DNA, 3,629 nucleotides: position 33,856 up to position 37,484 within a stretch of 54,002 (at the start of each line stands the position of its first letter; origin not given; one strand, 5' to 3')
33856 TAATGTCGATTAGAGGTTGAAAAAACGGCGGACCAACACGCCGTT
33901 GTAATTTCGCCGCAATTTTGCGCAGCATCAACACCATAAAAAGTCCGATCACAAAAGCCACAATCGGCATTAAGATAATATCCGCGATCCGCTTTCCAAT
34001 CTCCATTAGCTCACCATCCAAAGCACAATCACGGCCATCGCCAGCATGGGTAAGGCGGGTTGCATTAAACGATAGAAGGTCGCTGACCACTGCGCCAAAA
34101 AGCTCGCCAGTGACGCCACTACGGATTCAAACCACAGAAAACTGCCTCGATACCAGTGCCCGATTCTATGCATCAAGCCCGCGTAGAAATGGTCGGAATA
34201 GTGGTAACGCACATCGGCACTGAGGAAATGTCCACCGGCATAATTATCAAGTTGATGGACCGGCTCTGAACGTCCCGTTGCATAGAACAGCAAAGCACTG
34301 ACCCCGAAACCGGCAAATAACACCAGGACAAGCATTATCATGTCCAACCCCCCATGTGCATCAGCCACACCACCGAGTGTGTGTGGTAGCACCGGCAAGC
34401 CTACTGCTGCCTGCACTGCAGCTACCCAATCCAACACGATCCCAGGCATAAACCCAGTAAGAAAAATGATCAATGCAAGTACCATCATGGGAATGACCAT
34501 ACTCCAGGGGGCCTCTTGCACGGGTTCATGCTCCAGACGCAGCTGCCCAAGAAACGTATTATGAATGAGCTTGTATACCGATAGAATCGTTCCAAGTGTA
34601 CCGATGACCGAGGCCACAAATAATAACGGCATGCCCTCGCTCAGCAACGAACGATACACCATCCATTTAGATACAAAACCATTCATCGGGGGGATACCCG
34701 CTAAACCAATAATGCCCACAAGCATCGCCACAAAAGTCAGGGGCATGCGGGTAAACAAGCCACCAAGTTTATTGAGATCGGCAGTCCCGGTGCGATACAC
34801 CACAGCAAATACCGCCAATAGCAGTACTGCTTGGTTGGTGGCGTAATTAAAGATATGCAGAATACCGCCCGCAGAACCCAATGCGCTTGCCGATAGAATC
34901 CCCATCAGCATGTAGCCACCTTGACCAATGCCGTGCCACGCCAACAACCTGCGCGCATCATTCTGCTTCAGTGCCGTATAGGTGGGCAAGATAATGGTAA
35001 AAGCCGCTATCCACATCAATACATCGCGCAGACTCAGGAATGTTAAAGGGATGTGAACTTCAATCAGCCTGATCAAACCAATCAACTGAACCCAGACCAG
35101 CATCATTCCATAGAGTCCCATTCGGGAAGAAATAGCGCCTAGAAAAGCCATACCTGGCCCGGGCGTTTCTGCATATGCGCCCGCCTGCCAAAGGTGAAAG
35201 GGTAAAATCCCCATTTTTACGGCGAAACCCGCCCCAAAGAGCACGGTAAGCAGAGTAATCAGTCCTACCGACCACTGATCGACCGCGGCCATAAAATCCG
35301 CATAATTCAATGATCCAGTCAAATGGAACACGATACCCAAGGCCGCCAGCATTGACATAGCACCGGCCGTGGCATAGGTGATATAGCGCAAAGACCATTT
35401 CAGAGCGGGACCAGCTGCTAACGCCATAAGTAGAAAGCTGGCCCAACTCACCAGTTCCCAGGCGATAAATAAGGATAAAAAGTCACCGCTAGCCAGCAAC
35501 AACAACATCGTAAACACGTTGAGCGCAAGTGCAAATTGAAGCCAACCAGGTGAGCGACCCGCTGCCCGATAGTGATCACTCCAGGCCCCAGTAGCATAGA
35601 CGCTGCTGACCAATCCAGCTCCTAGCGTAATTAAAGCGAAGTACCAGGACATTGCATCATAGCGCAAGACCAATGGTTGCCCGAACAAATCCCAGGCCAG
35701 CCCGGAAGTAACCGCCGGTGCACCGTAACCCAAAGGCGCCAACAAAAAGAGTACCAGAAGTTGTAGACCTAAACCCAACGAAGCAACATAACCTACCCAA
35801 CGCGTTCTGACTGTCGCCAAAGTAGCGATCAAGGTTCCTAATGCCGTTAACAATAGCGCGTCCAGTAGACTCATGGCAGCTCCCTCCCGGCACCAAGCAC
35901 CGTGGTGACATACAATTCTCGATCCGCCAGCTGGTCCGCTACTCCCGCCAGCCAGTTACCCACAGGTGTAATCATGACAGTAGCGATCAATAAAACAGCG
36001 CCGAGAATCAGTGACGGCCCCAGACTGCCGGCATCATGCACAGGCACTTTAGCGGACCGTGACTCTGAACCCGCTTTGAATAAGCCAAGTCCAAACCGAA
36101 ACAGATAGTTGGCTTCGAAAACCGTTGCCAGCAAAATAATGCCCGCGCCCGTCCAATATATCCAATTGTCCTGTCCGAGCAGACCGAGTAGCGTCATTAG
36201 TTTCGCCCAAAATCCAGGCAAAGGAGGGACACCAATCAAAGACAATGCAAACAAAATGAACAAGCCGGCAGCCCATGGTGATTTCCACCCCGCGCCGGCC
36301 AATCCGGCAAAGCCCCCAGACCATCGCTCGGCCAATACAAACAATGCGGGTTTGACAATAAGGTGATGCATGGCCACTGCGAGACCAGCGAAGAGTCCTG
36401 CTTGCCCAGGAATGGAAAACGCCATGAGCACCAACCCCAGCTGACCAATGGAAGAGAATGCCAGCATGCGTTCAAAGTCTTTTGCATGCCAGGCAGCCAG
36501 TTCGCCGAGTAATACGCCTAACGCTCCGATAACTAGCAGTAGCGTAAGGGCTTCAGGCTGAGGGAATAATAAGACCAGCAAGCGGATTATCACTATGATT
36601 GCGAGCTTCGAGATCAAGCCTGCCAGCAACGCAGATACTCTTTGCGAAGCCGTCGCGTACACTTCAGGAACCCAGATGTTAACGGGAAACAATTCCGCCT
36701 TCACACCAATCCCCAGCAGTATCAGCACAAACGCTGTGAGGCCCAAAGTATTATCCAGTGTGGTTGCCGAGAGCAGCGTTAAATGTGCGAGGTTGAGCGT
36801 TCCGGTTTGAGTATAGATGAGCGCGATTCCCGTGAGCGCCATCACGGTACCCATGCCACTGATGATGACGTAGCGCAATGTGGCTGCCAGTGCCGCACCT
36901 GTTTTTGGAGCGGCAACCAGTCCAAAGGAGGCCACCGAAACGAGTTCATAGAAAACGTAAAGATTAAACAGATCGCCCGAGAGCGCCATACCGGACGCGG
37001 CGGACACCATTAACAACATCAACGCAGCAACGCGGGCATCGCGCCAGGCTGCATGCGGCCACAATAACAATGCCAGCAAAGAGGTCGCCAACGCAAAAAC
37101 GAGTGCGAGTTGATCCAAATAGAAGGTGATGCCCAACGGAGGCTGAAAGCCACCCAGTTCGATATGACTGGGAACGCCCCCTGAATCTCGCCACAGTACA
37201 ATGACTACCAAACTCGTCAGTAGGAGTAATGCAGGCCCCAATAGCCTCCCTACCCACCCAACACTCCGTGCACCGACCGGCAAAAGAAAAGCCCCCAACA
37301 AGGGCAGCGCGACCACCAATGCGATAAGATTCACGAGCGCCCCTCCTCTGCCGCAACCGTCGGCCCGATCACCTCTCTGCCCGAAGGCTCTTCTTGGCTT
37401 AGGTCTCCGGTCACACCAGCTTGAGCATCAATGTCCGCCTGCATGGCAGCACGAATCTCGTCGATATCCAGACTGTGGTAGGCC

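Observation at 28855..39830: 13-gene Mbx/MBS-type (Mrp-coupled, hydrogenase-derived) respiratory complex operon in a gammaproteobacterial genome context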

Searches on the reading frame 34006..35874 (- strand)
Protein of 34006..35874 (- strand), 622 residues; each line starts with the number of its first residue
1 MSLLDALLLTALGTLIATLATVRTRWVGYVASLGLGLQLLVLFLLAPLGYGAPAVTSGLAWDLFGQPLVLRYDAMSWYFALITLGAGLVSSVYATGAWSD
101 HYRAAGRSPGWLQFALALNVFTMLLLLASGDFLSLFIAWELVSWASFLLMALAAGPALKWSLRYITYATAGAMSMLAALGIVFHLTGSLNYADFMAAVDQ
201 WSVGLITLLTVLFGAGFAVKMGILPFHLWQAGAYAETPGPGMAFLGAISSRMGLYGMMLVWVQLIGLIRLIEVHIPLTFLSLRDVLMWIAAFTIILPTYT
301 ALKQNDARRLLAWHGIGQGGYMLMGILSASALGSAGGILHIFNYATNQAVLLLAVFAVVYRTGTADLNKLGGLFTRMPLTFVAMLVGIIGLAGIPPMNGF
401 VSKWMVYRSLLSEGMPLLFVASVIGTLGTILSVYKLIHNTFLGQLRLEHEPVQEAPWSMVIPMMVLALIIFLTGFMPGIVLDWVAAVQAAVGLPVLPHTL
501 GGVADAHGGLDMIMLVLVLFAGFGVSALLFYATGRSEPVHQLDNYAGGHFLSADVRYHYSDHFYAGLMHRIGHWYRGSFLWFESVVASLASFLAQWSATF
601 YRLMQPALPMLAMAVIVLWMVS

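Call 4: search_protein_families(library=pfam, proteins=[window:34006-35874:-], max_evalue=0.01)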
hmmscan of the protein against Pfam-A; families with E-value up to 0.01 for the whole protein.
window:34006-35874:- (622 aa): 1 family
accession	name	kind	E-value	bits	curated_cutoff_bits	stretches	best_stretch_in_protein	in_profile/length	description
PF00361.26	Proton_antipo_M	-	8.3e-43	147.1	21.5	1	129-426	1-291/294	NADH:quinone oxidoreductase/Mrp antiporter, TM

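Call 7: search_protein_families(library=ncbifam, proteins=[window:34006-35874:-], max_evalue=0.00001)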
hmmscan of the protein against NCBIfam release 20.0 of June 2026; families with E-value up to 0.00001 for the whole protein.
window:34006-35874:- (622 aa): 70 families (the best 25 are shown)
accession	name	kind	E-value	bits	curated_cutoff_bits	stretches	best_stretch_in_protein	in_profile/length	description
NF006419.0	PRK08668.1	equivalog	6.7e-114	381.8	617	1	6-608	7-597/613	NADH dehydrogenase subunit M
NF006240.0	PRK08376.1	subfamily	3.3e-59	201.2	662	1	67-486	81-501/521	putative monovalent cation/H+ antiporter subunit D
NF009310.0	PRK12668.1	equivalog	1.1e-51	176.3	564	1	37-484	37-441/584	Na(+)/H(+) antiporter subunit D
NF005086.0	PRK06521.1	equivalog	9.5e-51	173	667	1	4-491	13-506/669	hydrogenase 4 subunit B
TIGR01972.1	NDH_I_M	subfamily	8.5e-44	150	263.8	1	63-486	67-477/486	NADH-quinone oxidoreductase subunit M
NF004920.0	PRK06277.1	equivalog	3e-43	148.3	578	1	122-487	112-471/478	energy conserving hydrogenase EhbF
NF005818.0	PRK07691.1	equivalog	1.7e-42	146.1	586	1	128-487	126-479/496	Na+/H+ antiporter subunit D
NF006236.0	PRK08375.1-1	equivalog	4.5e-40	138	663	1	3-487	9-491/493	putative monovalent cation/H+ antiporter subunit D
NF005141.0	PRK06590.1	equivalog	5.4e-40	137.9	556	1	14-600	16-575/615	NADH-quinone oxidoreductase subunit L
TIGR01770.1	NDH_I_N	subfamily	1.6e-38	133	332.6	1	116-480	109-471/472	NADH-quinone oxidoreductase subunit NuoN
NF009306.0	PRK12663.1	equivalog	1.6e-38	132.7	542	1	69-485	72-475/498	Na+/H+ antiporter subunit D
NF009290.0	PRK12650.1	equivalog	1.6e-38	132.3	980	1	53-530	54-521/966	DUF4040 family protein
NF009289.0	PRK12649.1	equivalog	4.7e-38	131.1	1117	1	13-521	18-527/789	putative monovalent cation/H+ antiporter subunit A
NF009288.0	PRK12648.1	equivalog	8.1e-37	126.8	1104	1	2-525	2-519/954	monovalent cation/H+ antiporter subunit A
NF009305.0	PRK12662.1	equivalog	2.6e-36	125.4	700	1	118-477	118-476/492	putative monovalent cation/H+ antiporter subunit D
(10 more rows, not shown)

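Call 35: search_solved_structures(query=window:34006-35874:-, max_evalue=1e-10, show_alignments=1)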
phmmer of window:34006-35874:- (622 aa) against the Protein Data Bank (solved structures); distinct sequences matched with E-value up to 1e-10: 65 (the best 60 are shown).
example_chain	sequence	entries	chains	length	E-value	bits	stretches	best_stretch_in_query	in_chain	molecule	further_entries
6u8y_X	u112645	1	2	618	2.2e-51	178.6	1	12-580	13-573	NADH dehydrogenase subunit M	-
7qru_D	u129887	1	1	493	4.7e-33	118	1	128-481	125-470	Na+/H+ antiporter subunit D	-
6cfw_H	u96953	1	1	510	5.5e-33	117.8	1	121-486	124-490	Monovalent cation/H+ antiporter subunit D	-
6z16_A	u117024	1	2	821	1.2e-25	93.6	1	72-488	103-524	Multisubunit Na+/H+ antiporter, A subunit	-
6z16_D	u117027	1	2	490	6.6e-25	91.1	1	73-469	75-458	Multisubunit Na+/H+ antiporter, D subunit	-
6u8y_H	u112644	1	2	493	1.9e-24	89.6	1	124-478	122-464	NADH dehydrogenase subunit N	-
8e9g_N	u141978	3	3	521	4.4e-22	81.8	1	120-482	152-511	NADH-quinone oxidoreductase subunit N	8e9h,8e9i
7qru_A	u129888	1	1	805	2.2e-21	79.4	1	24-485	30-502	Na+/H+ antiporter subunit A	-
6tjv_D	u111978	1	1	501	4.6e-21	78.4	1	8-497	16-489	NADH dehydrogenase subunit 4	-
6hum_F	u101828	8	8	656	6.7e-21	77.8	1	92-476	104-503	NADH dehydrogenase subunit 5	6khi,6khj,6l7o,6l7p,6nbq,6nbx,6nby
6hum_D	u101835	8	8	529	1.7e-20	76.5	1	112-481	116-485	NAD(P)H-quinone oxidoreductase chain 4 1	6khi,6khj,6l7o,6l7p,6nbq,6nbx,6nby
7z0s_C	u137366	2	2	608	2.6e-19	72.6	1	80-498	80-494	Formate hydrogenlyase subunit 3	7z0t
7aqq_L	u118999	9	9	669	5.3e-19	71.6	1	101-525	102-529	NADH-ubiquinone oxidoreductase chain 5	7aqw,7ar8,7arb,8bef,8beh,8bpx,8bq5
7a23_a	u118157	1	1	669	5.6e-19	71.5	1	97-525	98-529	Nad5m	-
7ar7_L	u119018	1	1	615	6e-19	71.4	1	101-525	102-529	NADH-ubiquinone oxidoreductase chain 5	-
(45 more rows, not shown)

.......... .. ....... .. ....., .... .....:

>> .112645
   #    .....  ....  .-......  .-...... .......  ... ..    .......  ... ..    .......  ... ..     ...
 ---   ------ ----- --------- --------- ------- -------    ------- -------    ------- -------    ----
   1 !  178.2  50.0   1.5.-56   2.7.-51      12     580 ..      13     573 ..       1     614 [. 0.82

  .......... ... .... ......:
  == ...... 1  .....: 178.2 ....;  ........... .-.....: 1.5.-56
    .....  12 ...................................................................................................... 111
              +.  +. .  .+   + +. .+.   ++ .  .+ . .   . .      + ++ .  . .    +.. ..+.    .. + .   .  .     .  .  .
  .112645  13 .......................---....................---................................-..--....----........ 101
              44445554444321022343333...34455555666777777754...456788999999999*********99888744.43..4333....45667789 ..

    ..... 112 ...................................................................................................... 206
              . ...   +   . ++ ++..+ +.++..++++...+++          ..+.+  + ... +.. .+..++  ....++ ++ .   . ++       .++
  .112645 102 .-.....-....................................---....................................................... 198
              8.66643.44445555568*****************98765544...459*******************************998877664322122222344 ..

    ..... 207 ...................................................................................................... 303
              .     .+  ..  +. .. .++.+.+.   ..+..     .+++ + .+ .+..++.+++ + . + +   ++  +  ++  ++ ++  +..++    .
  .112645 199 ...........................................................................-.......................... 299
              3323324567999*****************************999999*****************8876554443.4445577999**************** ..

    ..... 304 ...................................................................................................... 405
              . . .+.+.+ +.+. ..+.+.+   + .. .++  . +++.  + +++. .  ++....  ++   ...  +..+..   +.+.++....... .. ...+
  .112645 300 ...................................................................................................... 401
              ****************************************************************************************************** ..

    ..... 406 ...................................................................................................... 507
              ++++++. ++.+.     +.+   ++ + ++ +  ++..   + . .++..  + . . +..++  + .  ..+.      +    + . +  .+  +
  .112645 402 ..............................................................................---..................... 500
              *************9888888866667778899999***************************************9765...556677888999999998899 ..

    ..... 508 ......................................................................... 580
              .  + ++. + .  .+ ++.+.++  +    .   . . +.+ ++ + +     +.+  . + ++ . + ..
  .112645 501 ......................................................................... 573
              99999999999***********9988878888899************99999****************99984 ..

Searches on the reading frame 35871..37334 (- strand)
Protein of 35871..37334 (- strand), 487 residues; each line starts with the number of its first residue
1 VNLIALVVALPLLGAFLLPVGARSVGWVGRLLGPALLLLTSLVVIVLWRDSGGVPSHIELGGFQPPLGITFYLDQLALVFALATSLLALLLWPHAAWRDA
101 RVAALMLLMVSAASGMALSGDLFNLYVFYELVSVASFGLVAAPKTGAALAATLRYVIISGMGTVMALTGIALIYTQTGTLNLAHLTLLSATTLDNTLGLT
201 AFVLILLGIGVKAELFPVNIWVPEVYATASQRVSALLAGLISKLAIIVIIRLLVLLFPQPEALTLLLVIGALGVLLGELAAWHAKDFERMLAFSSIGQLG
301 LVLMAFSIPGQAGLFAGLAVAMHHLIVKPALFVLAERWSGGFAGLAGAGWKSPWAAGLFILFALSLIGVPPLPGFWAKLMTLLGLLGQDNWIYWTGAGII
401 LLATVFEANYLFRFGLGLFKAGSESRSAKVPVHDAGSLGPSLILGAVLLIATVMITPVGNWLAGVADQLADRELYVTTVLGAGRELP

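Call 4: search_protein_families(library=pfam, proteins=[window:35871-37334:-], max_evalue=0.01)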
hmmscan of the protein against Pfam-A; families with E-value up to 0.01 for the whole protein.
window:35871-37334:- (487 aa): 2 families
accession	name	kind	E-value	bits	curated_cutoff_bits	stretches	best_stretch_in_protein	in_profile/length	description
PF00361.26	Proton_antipo_M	-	8.8e-47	160.1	21.5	1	119-395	1-285/294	NADH:quinone oxidoreductase/Mrp antiporter, TM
PF10125.14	NADHdeh_related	-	2.7e-10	40.5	27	1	99-253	66-215/218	NADH dehydrogenase I, subunit N related protein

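Call 7: search_protein_families(library=ncbifam, proteins=[window:35871-37334:-], max_evalue=0.00001)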
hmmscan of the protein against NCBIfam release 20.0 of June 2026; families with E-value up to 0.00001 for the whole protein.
window:35871-37334:- (487 aa): 74 families (the best 25 are shown)
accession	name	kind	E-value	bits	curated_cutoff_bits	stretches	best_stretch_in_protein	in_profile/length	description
NF006241.0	PRK08377.1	equivalog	1.5e-76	258.4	645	1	4-463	5-471/494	NADH dehydrogenase subunit N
NF009306.0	PRK12663.1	equivalog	2.4e-65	221.2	542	1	2-483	4-495/498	Na+/H+ antiporter subunit D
NF009308.0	PRK12665.1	equivalog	1.7e-57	195.2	585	1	2-394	7-413/531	Na+/H+ antiporter subunit D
NF005818.0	PRK07691.1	equivalog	1.6e-55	189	586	1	2-481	4-495/496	Na+/H+ antiporter subunit D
NF009309.0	PRK12666.1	equivalog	6.5e-55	186.8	476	2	2-336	6-352/529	monovalent cation/H+ antiporter subunit D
TIGR01770.1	NDH_I_N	subfamily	7e-50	170.4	332.6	1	69-457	72-468/472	NADH-quinone oxidoreductase subunit NuoN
TIGR00944.1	2a6301s04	subfamily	9.3e-48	163.6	692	1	2-438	1-448/463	multicomponent K+/H+ antiporter, MrpD/PhaD subunit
NF009305.0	PRK12662.1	equivalog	1.9e-46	158.9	700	1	2-392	4-413/492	putative monovalent cation/H+ antiporter subunit D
NF006238.0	PRK08375.1-4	equivalog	1.2e-43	149.8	626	1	3-395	5-408/531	putative monovalent cation/H+ antiporter subunit D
NF005140.0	PRK06589.1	equivalog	4.9e-43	147.7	470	1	4-446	13-468/489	putative monovalent cation/H+ antiporter subunit D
NF006419.0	PRK08668.1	equivalog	1.1e-42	146.6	617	1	4-467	4-479/613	NADH dehydrogenase subunit M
TIGR01972.1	NDH_I_M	subfamily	2.3e-42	145.3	263.8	1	5-419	2-430/486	NADH-quinone oxidoreductase subunit M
NF006239.0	PRK08375.1-5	equivalog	4.3e-42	144.6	760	1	3-482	6-496/511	putative monovalent cation/H+ antiporter subunit D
NF004920.0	PRK06277.1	equivalog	8e-40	137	578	1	1-381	1-389/478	energy conserving hydrogenase EhbF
NF004445.0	PRK05777.2-3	equivalog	1.1e-39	136.7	408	1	73-425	77-437/475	NADH-quinone oxidoreductase subunit NuoN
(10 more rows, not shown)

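Call 36: search_solved_structures(query=window:35871-37334:-, max_evalue=1e-10, show_alignments=1)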
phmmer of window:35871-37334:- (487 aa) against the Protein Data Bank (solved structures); distinct sequences matched with E-value up to 1e-10: 43.
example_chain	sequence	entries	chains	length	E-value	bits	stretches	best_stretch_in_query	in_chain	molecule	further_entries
6u8y_H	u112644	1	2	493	3.5e-61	210.8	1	3-480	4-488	NADH dehydrogenase subunit N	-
7qru_D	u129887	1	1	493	1.7e-47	165.7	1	2-480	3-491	Na+/H+ antiporter subunit D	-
7d3u_D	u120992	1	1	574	6.3e-37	130.9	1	4-391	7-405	Monovalent Na+/H+ antiporter subunit D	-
6z16_D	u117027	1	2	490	4.4e-30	108.3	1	2-480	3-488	Multisubunit Na+/H+ antiporter, D subunit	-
6cfw_H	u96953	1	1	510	1.2e-27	100.2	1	4-461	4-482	Monovalent cation/H+ antiporter subunit D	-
3rko_N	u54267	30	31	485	2.2e-22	82.9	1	3-461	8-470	NADH-QUINONE OXIDOREDUCTASE SUBUNIT N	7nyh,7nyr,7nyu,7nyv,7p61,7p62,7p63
7wff_B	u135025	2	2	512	2e-21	79.8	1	94-411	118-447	NAD(P)H-quinone oxidoreductase subunit 2, chloroplastic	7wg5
7eu3_B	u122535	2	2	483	3.3e-19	72.4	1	94-411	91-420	NAD(P)H-quinone oxidoreductase subunit 2, chloroplastic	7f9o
6u8y_X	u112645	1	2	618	5e-19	71.8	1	2-419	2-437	NADH dehydrogenase subunit M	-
9grx_B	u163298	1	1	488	1.5e-18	70.3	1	93-395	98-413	NAD(P)H-quinone oxidoreductase subunit 2 A, chloroplastic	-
6hum_B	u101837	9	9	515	3.9e-18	68.9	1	73-382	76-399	NAD(P)H-quinone oxidoreductase subunit 2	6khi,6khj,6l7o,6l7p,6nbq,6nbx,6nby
7qru_A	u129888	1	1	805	7.2e-18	68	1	15-450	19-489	Na+/H+ antiporter subunit A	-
7a23_M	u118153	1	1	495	6.2e-17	64.9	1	3-401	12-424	Nad4m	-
8e73_2M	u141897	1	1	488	7.3e-17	64.7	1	23-400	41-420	Nad2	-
7ar7_M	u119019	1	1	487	1e-16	64.2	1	3-401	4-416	NADH-ubiquinone oxidoreductase chain 4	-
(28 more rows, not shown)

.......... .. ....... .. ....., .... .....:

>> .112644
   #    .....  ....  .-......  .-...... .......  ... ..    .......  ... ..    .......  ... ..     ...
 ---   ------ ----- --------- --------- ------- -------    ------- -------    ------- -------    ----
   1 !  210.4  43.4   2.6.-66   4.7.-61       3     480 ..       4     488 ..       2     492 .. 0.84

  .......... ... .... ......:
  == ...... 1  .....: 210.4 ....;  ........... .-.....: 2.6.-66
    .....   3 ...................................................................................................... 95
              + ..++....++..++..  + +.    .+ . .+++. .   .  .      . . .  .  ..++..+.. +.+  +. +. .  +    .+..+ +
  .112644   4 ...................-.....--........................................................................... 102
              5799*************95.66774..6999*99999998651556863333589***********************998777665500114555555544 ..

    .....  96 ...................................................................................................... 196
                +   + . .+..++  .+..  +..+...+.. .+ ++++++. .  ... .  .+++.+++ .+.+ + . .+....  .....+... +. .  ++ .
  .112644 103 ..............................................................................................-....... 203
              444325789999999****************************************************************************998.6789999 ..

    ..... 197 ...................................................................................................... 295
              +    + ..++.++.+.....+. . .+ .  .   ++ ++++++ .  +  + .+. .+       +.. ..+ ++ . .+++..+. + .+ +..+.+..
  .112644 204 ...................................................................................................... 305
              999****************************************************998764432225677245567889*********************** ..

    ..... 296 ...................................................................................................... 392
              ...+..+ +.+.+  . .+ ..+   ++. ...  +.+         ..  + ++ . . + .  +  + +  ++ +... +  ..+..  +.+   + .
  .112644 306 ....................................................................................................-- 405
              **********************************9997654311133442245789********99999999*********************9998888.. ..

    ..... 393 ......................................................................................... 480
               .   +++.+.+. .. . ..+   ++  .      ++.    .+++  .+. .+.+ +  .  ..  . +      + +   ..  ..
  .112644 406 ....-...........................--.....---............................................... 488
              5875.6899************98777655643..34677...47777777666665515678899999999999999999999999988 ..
